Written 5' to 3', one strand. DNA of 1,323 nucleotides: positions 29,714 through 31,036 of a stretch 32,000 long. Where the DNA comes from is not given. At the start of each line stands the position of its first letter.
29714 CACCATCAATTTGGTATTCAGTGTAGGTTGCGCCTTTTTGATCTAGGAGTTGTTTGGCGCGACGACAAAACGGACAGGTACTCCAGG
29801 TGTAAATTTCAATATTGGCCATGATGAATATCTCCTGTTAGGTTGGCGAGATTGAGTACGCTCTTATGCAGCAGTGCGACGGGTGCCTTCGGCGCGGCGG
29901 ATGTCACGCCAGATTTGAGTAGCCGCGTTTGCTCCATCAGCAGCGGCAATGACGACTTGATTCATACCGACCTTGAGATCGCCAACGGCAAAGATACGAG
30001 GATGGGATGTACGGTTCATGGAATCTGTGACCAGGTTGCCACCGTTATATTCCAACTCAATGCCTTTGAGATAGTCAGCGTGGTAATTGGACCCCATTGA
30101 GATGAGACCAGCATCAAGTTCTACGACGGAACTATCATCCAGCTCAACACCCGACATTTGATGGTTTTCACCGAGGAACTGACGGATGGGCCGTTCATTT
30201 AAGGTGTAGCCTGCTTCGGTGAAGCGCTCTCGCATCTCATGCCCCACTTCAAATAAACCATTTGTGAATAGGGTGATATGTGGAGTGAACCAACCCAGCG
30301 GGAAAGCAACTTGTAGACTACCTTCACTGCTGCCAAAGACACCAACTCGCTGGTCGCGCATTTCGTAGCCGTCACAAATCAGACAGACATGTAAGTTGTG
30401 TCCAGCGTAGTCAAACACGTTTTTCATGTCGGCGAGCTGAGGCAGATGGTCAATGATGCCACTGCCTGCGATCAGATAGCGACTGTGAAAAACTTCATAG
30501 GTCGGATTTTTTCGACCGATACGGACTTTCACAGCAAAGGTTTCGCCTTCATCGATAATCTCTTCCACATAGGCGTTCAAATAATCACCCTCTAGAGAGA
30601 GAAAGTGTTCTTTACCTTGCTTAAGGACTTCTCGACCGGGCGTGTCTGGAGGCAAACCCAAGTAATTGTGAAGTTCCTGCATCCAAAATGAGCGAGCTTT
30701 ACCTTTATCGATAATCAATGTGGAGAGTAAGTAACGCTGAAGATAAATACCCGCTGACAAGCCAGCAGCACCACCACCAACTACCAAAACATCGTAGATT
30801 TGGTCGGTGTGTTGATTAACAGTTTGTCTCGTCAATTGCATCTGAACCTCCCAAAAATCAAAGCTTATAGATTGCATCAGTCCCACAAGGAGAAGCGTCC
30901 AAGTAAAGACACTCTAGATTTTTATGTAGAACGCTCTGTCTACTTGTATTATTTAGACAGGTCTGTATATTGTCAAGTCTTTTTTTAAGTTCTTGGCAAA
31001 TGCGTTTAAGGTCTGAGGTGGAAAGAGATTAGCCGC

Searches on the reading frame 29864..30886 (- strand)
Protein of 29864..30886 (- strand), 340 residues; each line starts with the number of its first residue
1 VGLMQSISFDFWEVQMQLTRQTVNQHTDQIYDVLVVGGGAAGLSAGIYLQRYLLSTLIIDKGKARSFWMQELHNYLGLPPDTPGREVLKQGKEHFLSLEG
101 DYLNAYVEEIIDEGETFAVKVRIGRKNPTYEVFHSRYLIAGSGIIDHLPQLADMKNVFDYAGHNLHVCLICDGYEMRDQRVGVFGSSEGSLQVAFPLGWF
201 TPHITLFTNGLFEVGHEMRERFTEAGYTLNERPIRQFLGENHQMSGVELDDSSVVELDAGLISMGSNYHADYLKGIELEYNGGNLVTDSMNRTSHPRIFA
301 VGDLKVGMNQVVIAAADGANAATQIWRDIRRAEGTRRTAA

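Call 56: search_protein_families(library=pfam, proteins=[window:29864-30886:-], max_evalue=0.001)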
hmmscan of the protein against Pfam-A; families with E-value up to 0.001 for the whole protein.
window:29864-30886:- (340 aa): 6 families
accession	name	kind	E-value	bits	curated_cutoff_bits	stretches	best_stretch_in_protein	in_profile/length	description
PF07992.20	Pyr_redox_2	-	1.2e-16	61.4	26.1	1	31-318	1-291/291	Pyridine nucleotide-disulphide oxidoreductase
PF13738.12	Pyr_redox_3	-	1.6e-07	31.4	30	1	34-66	1-34/305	Pyridine nucleotide-disulphide oxidoreductase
PF00890.30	FAD_binding_2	-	9.6e-07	28.8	20.4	1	32-81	1-53/414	FAD binding domain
PF13450.12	NAD_binding_8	-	0.00013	22.6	21.9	1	35-73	1-39/68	NAD(P)-binding Rossmann-like domain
PF01266.30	DAO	-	0.00019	21.5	27.9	1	32-62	1-31/353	FAD dependent oxidoreductase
PF01494.25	FAD_binding_3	-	0.00048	19.9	22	0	31-63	2-34/349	FAD binding domain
